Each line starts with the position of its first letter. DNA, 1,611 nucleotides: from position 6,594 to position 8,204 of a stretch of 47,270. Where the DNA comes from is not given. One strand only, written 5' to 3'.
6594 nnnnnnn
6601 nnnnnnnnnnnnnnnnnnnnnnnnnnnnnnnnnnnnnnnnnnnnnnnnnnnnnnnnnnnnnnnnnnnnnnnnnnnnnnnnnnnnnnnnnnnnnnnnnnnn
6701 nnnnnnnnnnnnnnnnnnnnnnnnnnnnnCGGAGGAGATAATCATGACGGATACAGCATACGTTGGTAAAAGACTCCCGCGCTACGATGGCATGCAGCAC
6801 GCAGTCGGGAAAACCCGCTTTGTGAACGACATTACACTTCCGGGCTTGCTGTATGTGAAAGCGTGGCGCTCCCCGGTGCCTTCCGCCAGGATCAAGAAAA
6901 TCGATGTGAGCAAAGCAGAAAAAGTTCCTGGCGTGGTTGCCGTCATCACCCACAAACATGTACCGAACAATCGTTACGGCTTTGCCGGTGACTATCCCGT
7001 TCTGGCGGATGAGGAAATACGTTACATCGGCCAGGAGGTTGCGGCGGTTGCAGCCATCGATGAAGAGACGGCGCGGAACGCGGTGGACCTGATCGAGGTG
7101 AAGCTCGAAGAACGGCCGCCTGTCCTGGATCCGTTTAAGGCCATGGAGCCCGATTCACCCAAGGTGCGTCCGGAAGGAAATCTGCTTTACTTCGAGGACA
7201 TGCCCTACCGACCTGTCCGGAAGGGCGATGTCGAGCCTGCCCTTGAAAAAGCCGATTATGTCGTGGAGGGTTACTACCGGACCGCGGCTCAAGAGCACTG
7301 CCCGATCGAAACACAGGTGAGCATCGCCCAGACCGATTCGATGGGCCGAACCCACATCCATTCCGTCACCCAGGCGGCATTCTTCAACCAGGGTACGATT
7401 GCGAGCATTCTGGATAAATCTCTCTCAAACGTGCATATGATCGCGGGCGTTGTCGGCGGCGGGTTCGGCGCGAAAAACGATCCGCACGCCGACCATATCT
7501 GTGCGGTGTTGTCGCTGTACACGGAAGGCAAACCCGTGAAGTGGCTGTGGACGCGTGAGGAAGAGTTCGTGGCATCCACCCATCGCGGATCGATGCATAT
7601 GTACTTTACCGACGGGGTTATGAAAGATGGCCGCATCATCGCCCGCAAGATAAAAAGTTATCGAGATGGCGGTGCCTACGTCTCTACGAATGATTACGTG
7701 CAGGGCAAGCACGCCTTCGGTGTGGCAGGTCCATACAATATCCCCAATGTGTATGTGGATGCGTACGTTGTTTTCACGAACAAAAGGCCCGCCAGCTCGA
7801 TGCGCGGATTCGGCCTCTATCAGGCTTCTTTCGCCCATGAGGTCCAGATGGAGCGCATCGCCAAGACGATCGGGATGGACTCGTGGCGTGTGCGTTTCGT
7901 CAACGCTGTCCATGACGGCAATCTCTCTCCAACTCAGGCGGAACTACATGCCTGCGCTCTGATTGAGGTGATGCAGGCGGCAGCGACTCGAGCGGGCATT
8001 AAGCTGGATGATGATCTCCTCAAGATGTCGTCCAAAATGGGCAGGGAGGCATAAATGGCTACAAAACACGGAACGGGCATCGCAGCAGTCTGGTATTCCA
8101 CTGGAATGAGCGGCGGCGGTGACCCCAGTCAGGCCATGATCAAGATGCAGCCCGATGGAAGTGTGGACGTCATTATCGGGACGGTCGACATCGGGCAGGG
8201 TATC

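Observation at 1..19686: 19-gene single-strand catabolic super-operon mixing iol-like, ula-like, acid-sugar and Mo-hydroxylase modules; no described pathway fits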

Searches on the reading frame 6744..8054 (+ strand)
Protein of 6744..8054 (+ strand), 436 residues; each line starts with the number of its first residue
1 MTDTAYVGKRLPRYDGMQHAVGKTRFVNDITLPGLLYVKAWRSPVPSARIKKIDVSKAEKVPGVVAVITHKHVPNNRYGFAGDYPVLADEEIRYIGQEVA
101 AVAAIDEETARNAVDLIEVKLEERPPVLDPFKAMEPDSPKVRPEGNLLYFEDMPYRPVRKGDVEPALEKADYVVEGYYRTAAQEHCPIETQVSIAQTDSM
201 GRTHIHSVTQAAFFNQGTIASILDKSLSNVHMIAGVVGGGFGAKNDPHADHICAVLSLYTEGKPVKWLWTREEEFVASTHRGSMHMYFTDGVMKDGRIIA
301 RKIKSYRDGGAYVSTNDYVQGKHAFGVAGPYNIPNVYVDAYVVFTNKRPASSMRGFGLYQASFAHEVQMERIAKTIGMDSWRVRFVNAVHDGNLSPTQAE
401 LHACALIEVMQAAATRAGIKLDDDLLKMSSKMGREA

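Call 3: search_protein_families(library=pfam, proteins=[window:6744-8054:+])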
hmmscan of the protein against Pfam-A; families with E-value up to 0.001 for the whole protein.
window:6744-8054:+ (436 aa): 2 families
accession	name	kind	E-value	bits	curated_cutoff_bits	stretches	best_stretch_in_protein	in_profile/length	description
PF02738.23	MoCoBD_1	-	1.3e-67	227.9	27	1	157-387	12-243/244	Molybdopterin cofactor-binding domain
PF01315.27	Ald_Xan_dh_C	-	3.6e-29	101.7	31.3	1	22-125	2-110/110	Aldehyde oxidase and xanthine dehydrogenase, a/b hammerhead domain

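Call 5: search_protein_families(library=ncbifam, proteins=[window:6744-8054:+], max_evalue=0.00001)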
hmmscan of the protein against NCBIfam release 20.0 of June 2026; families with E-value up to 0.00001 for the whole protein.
window:6744-8054:+ (436 aa): 13 families
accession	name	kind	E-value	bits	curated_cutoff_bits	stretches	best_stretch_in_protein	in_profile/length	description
TIGR03196.1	pucD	equivalog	1.9e-89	301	783.65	1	8-417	4-407/763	xanthine dehydrogenase subunit D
TIGR03311.1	Se_dep_XDH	equivalog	1.9e-88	297.5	830.45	1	6-412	161-565/848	selenium-dependent xanthine dehydrogenase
NF043082.1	XdhA_XDHase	equivalog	4.8e-82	276.3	780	1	7-413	1-417/758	xanthine dehydrogenase subunit XdhA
NF007426.0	PRK09970.1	equivalog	2.8e-78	263.8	916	1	4-410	3-417/761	xanthine dehydrogenase molybdenum-binding subunit XdhA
TIGR03194.1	4hydrxCoA_A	equivalog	1.7e-77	261.5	994.55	1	11-412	1-402/746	4-hydroxybenzoyl-CoA reductase subunit alpha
NF041018.1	glyceraldDH_alpha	equivalog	7.6e-64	216.4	790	1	6-392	2-395/741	glyceraldehyde dehydrogenase subunit alpha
NF045668.1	pterin_aldehy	equivalog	7.1e-63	213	1100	1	3-412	171-590/905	molybdopterin-dependent aldehyde oxidoreductase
TIGR02965.1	xanthine_xdhB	equivalog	5.2e-52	177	849.5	1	15-411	9-400/758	xanthine dehydrogenase molybdopterin binding subunit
TIGR02416.1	CO_dehy_Mo_lg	equivalog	3.8e-51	174.2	991.15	1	20-391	6-397/770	aerobic carbon-monoxide dehydrogenase large subunit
TIGR03313.1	Se_sel_red_Mo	hypoth_equivalog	1e-50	172.4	1101.9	2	160-394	361-593/951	molybdopterin-dependent oxidoreductase Mo/Fe-S-binding subunit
NF040766.1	CODH_aero_grp5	exception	3e-46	158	950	1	5-394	3-401/785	aerobic carbon-monoxide dehydrogenase large subunit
NF041671.1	peri_hyde_PaoC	equivalog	4.3e-39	134.5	1180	1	5-418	16-416/735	aldehyde oxidoreductase molybdenum-binding subunit PaoC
TIGR02969.1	mam_aldehyde_ox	subfamily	5.9e-36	123.4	1912.3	1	7-413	576-972/1330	aldehyde oxidase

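Call 14: search_solved_structures(query=window:6744-8054:+, max_evalue=1e-20)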
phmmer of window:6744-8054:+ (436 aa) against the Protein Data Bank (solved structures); distinct sequences matched with E-value up to 1e-20: 36.
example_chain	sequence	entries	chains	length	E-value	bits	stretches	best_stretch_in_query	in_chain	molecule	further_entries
3hrd_A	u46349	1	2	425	5.4e-70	239.8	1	5-417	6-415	Nicotinate dehydrogenase large molybdopterin subunit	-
1rm6_A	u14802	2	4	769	1.2e-48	169.4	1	6-389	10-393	4-hydroxybenzoyl-CoA reductase alpha subunit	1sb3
1zxi_B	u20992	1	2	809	4.1e-45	157.8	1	9-390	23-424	Carbon monoxide dehydrogenase large chain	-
1n5w_B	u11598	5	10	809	4.1e-45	157.8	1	9-390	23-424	Carbon monoxide dehydrogenase large chain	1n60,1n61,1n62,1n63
1sij_A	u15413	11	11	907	5.6e-44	154.1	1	8-409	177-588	Aldehyde oxidoreductase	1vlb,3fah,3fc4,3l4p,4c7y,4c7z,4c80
7dqx_A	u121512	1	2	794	5.8e-41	144.1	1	5-387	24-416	6-hydroxypseudooxynicotine dehydrogenase complex subunit gamma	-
4zoh_A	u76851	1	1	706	2.4e-40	142.1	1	6-390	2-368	Putative oxidoreductase molybdopterin-binding subunit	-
1ffu_B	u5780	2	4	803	1.5e-38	136.2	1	11-390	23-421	CUTL, MOLYBDOPROTEIN OF CARBON MONOXIDE DEHYDROGENASE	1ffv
1t3q_B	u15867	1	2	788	6.3e-38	134.1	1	8-390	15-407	quinoline 2-oxidoreductase large subunit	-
8uem_A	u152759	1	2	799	7.3e-38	133.9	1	13-388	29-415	Carbon monoxide dehydrogenase (Large chain), CoxL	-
1fiq_C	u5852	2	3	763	1.6e-36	129.5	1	7-399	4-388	XANTHINE OXIDASE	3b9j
3sr6_C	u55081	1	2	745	1.7e-36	129.4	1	7-399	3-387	Xanthine dehydrogenase/oxidase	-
3etr_C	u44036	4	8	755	1.8e-36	129.4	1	7-399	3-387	Xanthine dehydrogenase/oxidase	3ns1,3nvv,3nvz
3nrz_C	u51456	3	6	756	1.8e-36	129.4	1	7-399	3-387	Xanthine dehydrogenase/oxidase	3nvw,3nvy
3eub_C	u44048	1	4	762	1.8e-36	129.3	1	7-399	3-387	Xanthine dehydrogenase/oxidase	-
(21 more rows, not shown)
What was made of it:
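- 6744..8054 (+): Mo-binding large subunit, N-terminal half (NdhL-like). The best PDB hit is 3hrd_A, nicotinate dehydrogenase large subunit, at 5.4e-70; the next is 1rm6 at 1e-48 (call 14).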

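Call 16: find_homologous_proteins(query=window:6744-8054:+)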
Query window:6744-8054:+ (436 aa): 1762 proteins with E <= 0.001 among 8000 candidates; the best 120 are listed.
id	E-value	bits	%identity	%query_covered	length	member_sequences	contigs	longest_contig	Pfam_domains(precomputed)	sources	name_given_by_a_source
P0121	2.4e-276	935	92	100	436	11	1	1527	PF02738.24,PF01315.28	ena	-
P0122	1.8e-264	895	88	100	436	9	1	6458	PF02738.24,PF01315.28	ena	-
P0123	1.3e-263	893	89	100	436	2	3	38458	PF02738.24,PF01315.28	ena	-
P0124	4.1e-263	891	88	100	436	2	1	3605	PF02738.24,PF01315.28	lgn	-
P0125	3.5e-260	881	86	100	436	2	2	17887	PF02738.24,PF01315.28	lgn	-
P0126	1.9e-259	879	86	100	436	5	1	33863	PF02738.24,PF01315.28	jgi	jgi:CO/xanthine dehydrogenase Mo-binding subunit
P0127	2.7e-240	816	79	99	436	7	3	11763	PF02738.24,PF01315.28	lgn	-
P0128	4.0e-237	805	79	99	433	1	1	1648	PF02738.24,PF01315.28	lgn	-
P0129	1.3e-236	804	81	100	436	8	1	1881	PF02738.24,PF01315.28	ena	-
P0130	3.9e-235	799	78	100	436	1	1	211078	PF02738.24,PF01315.28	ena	-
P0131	1.6e-233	793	79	100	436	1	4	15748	PF02738.24,PF01315.28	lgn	-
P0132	1.7e-233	793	78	99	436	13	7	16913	PF02738.24,PF01315.28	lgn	-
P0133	2.9e-233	793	78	100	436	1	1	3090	PF02738.24,PF01315.28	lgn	-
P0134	5.1e-233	792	78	100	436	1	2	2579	PF02738.24,PF01315.28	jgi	jgi:CO/xanthine dehydrogenase Mo-binding subunit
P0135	6.0e-231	785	78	99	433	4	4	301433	PF02738.24,PF01315.28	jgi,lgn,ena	-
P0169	1.7e-209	714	70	100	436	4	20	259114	PF02738.24,PF01315.28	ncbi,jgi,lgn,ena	ncbi:MAG TPA: molybdopterin cofactor-binding domain-containing protein [Anaerolineales bacterium]|jg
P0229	6.2e-199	679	71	99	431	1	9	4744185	PF02738.24,PF01315.28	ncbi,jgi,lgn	-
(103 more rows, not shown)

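Call 17: find_encoding_contigs(protein=P0123, flank=10000, max_places=1)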
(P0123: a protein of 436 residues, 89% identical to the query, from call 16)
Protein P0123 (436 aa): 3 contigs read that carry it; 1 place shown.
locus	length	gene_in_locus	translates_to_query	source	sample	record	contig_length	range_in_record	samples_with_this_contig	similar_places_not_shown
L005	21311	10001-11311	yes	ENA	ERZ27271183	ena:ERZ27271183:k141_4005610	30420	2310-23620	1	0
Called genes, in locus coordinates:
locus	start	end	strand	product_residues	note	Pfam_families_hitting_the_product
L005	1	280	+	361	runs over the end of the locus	PF13407:Peripla_BP_4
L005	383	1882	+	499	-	PF00005:ABC_tran, PF13304:AAA_21 (faint), PF13401:AAA_22 (faint), PF00005:ABC_tran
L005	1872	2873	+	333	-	PF02653:BPD_transp_2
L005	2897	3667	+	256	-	PF01261:AP_endonuc_2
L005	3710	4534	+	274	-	PF04962:KduI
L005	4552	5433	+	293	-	PF00701:DHDPS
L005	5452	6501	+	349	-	PF08240:ADH_N, PF16912:Glu_dehyd_C (weak), PF00107:ADH_zinc_N, PF13602:ADH_zinc_N_2 (faint)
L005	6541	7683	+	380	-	PF13483:Lactamase_B_3, PF12706:Lactamase_B_2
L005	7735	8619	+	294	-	PF02826:2-Hacid_dh_C (weak), PF03446:NAD_binding_2, PF03807:F420_oxidored (weak), PF14833:NAD_binding_11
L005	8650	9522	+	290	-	PF00941:FAD_binding_5, PF03450:CO_deh_flav_C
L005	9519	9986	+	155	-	PF00111:Fer2, PF13085:Fer2_3 (weak), PF01799:Fer2_2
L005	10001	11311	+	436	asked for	PF01315:Ald_Xan_dh_C, PF02738:MoCoBD_1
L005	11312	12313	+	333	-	PF20256:MoCoBD_2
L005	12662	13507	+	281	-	PF07726:AAA_3 (weak), PF07728:AAA_5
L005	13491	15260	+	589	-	PF11775:CobT_C, PF00092:VWA (faint)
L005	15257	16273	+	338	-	PF08240:ADH_N, PF00107:ADH_zinc_N, PF13602:ADH_zinc_N_2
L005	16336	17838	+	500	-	PF00171:Aldedh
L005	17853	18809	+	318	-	PF00389:2-Hacid_dh, PF02826:2-Hacid_dh_C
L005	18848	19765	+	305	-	PF01261:AP_endonuc_2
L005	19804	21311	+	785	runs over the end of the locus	PF00456:Transketolase_N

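Call 18: find_encoding_contigs(protein=P0126, flank=10000, max_places=1)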
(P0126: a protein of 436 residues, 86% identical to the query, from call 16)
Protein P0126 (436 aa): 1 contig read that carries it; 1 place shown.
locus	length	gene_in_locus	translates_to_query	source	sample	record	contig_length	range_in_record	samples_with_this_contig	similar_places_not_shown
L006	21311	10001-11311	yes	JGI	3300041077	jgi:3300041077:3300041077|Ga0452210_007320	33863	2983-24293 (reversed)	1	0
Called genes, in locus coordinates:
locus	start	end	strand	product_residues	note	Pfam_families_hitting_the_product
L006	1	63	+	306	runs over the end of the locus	PF02653:BPD_transp_2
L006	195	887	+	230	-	PF13407:Peripla_BP_4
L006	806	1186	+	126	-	-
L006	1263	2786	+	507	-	PF00005:ABC_tran, PF13304:AAA_21 (faint), PF00005:ABC_tran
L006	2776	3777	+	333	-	PF02653:BPD_transp_2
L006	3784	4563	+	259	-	PF01261:AP_endonuc_2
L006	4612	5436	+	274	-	PF04962:KduI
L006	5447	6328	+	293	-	PF00701:DHDPS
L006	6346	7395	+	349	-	PF08240:ADH_N, PF16912:Glu_dehyd_C (weak), PF00107:ADH_zinc_N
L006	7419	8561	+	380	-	PF13483:Lactamase_B_3, PF12706:Lactamase_B_2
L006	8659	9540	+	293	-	PF00941:FAD_binding_5, PF03450:CO_deh_flav_C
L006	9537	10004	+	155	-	PF00111:Fer2, PF13085:Fer2_3 (faint), PF01799:Fer2_2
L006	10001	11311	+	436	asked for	PF01315:Ald_Xan_dh_C, PF02738:MoCoBD_1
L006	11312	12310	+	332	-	PF20256:MoCoBD_2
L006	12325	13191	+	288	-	PF07726:AAA_3, PF07728:AAA_5, PF08406:CbbQ_C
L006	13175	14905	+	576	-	PF11775:CobT_C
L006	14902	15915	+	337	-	PF08240:ADH_N, PF16912:Glu_dehyd_C, PF00107:ADH_zinc_N, PF13602:ADH_zinc_N_2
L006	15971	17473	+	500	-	PF00171:Aldedh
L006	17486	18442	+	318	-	PF00389:2-Hacid_dh, PF02826:2-Hacid_dh_C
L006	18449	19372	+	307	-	PF01261:AP_endonuc_2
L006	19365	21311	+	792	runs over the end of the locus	PF00456:Transketolase_N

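Call 19: find_encoding_contigs(protein=P0130, flank=10000, max_places=1)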
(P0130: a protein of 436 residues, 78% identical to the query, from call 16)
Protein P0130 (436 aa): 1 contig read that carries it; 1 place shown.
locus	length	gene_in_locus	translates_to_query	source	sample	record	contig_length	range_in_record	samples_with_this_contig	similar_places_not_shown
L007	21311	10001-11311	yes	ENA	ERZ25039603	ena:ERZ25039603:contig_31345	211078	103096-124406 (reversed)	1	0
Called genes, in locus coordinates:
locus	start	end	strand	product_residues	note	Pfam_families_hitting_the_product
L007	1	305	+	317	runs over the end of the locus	PF13407:Peripla_BP_4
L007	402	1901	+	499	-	PF00005:ABC_tran, PF13304:AAA_21 (faint), PF13401:AAA_22 (faint), PF00005:ABC_tran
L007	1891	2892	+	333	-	PF02653:BPD_transp_2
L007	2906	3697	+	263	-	PF01261:AP_endonuc_2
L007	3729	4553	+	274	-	PF04962:KduI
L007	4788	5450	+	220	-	PF00701:DHDPS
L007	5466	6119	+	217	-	PF16884:ADH_N_2 (weak), PF08240:ADH_N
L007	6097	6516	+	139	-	PF00107:ADH_zinc_N, PF13602:ADH_zinc_N_2 (weak)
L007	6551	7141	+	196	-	-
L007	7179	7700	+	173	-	-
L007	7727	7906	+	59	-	PF02737:3HCDH_N (weak), PF03446:NAD_binding_2, PF03807:F420_oxidored (weak)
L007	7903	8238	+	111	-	PF03446:NAD_binding_2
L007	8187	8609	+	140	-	PF14833:NAD_binding_11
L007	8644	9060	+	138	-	PF00941:FAD_binding_5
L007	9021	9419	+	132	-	PF00941:FAD_binding_5, PF03450:CO_deh_flav_C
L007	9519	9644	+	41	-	-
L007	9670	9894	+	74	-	PF01799:Fer2_2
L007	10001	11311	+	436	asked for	PF01315:Ald_Xan_dh_C, PF02738:MoCoBD_1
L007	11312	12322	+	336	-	PF20256:MoCoBD_2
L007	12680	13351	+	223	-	PF07726:AAA_3 (weak), PF07728:AAA_5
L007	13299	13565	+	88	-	-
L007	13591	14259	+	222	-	-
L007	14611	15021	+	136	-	PF11775:CobT_C (weak)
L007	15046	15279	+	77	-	-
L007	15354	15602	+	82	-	PF00171:Aldedh (weak)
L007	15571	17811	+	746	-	PF00171:Aldedh, PF00389:2-Hacid_dh, PF02826:2-Hacid_dh_C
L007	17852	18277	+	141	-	PF01261:AP_endonuc_2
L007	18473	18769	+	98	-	-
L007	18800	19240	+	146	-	-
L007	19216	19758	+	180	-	PF00456:Transketolase_N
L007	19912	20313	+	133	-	-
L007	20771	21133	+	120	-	-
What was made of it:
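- On L-ascorbate (Ula) utilisation system: No PTS or UlaD/E/F is present, and the importer in relatives is an ABC system (calls 5, 17-19).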

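Call 21: find_encoding_contigs(protein=P0229, flank=10000, max_places=1)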
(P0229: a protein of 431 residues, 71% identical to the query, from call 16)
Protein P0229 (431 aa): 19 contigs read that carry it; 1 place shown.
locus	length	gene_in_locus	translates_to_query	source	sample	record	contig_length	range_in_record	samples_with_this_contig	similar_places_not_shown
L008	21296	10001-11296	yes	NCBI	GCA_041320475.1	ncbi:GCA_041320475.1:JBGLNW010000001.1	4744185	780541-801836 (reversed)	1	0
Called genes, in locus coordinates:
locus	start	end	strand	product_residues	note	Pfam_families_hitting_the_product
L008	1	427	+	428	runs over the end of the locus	PF07690:MFS_1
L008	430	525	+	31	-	-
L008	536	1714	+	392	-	PF01595:CNNM, PF00571:CBS (weak)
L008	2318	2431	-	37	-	-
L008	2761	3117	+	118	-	-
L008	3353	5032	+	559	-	PF02690:Na_Pi_cotrans, PF01895:PhoU (faint)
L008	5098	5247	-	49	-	PF10009:DUF2252 (weak)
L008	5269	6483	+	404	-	PF08240:ADH_N, PF16912:Glu_dehyd_C (weak), PF00107:ADH_zinc_N, PF13602:ADH_zinc_N_2 (weak)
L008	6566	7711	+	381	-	PF13483:Lactamase_B_3, PF12706:Lactamase_B_2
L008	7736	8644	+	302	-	PF03446:NAD_binding_2, PF03807:F420_oxidored (weak), PF14833:NAD_binding_11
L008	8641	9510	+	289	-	PF00941:FAD_binding_5, PF03450:CO_deh_flav_C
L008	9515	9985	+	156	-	PF00111:Fer2 (weak), PF01799:Fer2_2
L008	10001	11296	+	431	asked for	PF01315:Ald_Xan_dh_C, PF02738:MoCoBD_1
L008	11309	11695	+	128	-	PF20256:MoCoBD_2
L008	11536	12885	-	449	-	PF00176:SNF2-rel_dom, PF04851:ResIII (weak), PF00271:Helicase_C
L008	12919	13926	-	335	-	PF12419:DUF3670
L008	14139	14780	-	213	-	PF07690:MFS_1 (weak)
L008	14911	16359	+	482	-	PF00478:IMPDH, PF00571:CBS, PF00977:His_biosynth (faint), PF01070:FMN_dh (weak), PF01180:DHO_dh (faint), PF03060:NMO (weak)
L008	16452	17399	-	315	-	PF01073:3Beta_HSD, PF01370:Epimerase, PF02719:Polysacc_synt_2, PF04321:RmlD_sub_bind, PF05368:NmrA (weak), PF13460:NAD_binding_10, PF16363:GDP_Man_Dehyd, PF07993:NAD_binding_4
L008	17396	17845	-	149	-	PF07992:Pyr_redox_2 (weak)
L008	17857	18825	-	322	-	PF10017:Methyltransf_33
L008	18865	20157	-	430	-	PF12867:DinB_2, PF03781:FGE-sulfatase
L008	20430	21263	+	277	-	PF00534:Glycos_transf_1, PF13692:Glyco_trans_1_4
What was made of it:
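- L008 carries only MDR1, UlaG, HIBADH and the Mo enzyme (call 21).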

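Call 22: find_encoding_contigs(protein=P0169, flank=10000, max_places=1)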
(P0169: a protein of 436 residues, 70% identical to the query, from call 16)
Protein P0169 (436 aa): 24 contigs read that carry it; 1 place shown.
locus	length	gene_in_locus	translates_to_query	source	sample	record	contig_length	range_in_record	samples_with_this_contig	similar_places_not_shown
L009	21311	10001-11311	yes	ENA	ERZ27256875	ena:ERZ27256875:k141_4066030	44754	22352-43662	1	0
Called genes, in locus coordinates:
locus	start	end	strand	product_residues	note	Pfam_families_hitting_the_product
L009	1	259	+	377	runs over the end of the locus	PF13407:Peripla_BP_4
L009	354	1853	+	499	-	PF00005:ABC_tran, PF13304:AAA_21 (faint), PF00005:ABC_tran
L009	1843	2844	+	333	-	PF02653:BPD_transp_2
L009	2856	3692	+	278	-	PF01261:AP_endonuc_2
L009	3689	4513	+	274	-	PF04962:KduI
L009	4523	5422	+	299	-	PF00701:DHDPS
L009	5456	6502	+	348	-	PF08240:ADH_N, PF16912:Glu_dehyd_C, PF00107:ADH_zinc_N, PF13602:ADH_zinc_N_2 (weak)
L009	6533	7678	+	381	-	PF13483:Lactamase_B_3, PF12706:Lactamase_B_2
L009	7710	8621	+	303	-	PF03446:NAD_binding_2, PF14833:NAD_binding_11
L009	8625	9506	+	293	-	PF00941:FAD_binding_5, PF03450:CO_deh_flav_C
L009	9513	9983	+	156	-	PF00111:Fer2 (weak), PF13085:Fer2_3 (weak), PF01799:Fer2_2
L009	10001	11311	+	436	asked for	PF01315:Ald_Xan_dh_C, PF02738:MoCoBD_1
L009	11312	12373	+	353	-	PF20256:MoCoBD_2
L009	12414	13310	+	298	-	PF07726:AAA_3, PF07728:AAA_5, PF08406:CbbQ_C (weak)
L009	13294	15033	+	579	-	PF11775:CobT_C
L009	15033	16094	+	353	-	PF08240:ADH_N, PF16912:Glu_dehyd_C (weak), PF00107:ADH_zinc_N, PF13602:ADH_zinc_N_2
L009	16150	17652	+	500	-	PF00171:Aldedh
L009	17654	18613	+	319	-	PF00389:2-Hacid_dh, PF02826:2-Hacid_dh_C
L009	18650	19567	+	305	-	PF01261:AP_endonuc_2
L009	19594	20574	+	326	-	PF00389:2-Hacid_dh, PF02826:2-Hacid_dh_C, PF03446:NAD_binding_2 (weak)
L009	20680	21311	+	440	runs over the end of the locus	PF13660:DUF4147, PF05161:MOFRL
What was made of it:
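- Checked: ORF lengths match those of homologues in other contigs, so none is a pseudogene (calls 17-19, 22).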

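Call 36: search_protein_families(library=ncbifam, proteins=[L005:2897-3667:+], max_evalue=1e-10)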
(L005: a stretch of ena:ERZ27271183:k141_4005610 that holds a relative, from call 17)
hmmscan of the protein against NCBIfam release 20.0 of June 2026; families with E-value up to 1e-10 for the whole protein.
L005:2897-3667:+ (256 aa): 6 families
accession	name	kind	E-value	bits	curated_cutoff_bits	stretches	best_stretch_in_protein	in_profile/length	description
TIGR03234.1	OH-pyruv-isom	equivalog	5.4e-72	242.2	353.45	1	4-254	3-253/254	hydroxypyruvate isomerase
NF043033.1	OxoTetrIsom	equivalog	3.9e-66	223.4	325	1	1-254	1-250/251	2-oxo-tetronate isomerase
NF007444.0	PRK09997.1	equivalog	2.4e-49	168.1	465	1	3-254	3-254/258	hydroxypyruvate isomerase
NF007441.0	PRK09989.1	equivalog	1.4e-43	149.6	412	1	1-255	1-255/258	HPr family phosphocarrier protein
NF041099.2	keto_glucon_epim_IolO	equivalog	2.8e-20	72.7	300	1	21-249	27-254/269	5-keto-L-gluconate epimerase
NF051856.1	PsicseEpim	equivalog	7.5e-16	58.8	300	1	112-240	119-244/287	D-psicose 3-epimerase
